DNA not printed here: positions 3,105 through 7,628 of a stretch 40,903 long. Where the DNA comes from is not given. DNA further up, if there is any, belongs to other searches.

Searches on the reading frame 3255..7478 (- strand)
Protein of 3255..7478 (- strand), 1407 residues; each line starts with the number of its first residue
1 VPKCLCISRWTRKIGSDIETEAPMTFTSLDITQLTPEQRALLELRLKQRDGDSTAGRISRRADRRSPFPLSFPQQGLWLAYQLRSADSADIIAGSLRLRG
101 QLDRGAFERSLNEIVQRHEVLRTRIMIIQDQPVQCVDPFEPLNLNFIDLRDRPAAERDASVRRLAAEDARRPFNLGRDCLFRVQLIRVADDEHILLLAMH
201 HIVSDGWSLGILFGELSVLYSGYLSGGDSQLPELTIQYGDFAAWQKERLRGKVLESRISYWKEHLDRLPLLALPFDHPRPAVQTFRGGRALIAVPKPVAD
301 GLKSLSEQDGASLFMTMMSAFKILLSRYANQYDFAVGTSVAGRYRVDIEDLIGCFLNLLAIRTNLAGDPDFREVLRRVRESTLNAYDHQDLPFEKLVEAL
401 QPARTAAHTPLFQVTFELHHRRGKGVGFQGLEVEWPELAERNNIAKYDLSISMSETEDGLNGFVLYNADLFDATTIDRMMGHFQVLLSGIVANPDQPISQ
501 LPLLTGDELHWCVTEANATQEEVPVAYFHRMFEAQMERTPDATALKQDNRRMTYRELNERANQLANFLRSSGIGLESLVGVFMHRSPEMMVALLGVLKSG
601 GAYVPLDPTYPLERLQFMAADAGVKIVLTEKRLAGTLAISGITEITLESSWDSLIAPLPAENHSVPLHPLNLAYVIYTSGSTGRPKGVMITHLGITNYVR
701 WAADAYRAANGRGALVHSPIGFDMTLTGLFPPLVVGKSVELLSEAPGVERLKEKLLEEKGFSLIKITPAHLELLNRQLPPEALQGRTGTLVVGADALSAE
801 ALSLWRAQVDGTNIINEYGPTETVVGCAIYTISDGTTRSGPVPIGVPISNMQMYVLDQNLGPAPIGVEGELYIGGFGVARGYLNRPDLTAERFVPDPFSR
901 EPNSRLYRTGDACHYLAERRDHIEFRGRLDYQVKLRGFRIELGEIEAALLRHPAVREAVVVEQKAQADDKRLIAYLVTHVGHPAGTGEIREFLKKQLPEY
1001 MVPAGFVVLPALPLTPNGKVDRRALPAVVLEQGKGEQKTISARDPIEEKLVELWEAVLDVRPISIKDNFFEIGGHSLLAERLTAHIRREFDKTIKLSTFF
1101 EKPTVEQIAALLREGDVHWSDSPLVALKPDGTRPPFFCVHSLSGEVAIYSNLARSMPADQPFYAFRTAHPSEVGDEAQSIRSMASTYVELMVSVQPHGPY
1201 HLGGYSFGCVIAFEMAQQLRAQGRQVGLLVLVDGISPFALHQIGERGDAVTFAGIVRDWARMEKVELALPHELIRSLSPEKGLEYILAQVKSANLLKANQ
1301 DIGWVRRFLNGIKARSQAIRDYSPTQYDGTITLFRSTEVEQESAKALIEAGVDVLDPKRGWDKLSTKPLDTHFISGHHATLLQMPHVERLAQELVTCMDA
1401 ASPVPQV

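Call 8: search_protein_families(library=pfam, proteins=[window:3255-7478:-], max_evalue=0.001)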
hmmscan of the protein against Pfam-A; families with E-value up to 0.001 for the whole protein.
window:3255-7478:- (1407 aa): 5 families
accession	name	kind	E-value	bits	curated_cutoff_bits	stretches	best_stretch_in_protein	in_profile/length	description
PF00668.25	Condensation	-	1.3e-104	350.9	30.6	1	68-505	5-448/456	Condensation domain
PF00501.34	AMP-binding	-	2.9e-81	273.7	29.9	1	532-883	1-384/384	AMP-binding enzyme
PF00975.26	Thioesterase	-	9.3e-33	114.8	26.4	1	1135-1392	2-220/226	Thioesterase domain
PF13193.12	AMP-binding_C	-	1.7e-14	54.9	24.5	1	944-1019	1-76/76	AMP-binding enzyme C-terminal domain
PF00550.31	PP-binding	-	3.8e-14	53.1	20.8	1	1048-1112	1-67/67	Phosphopantetheine attachment site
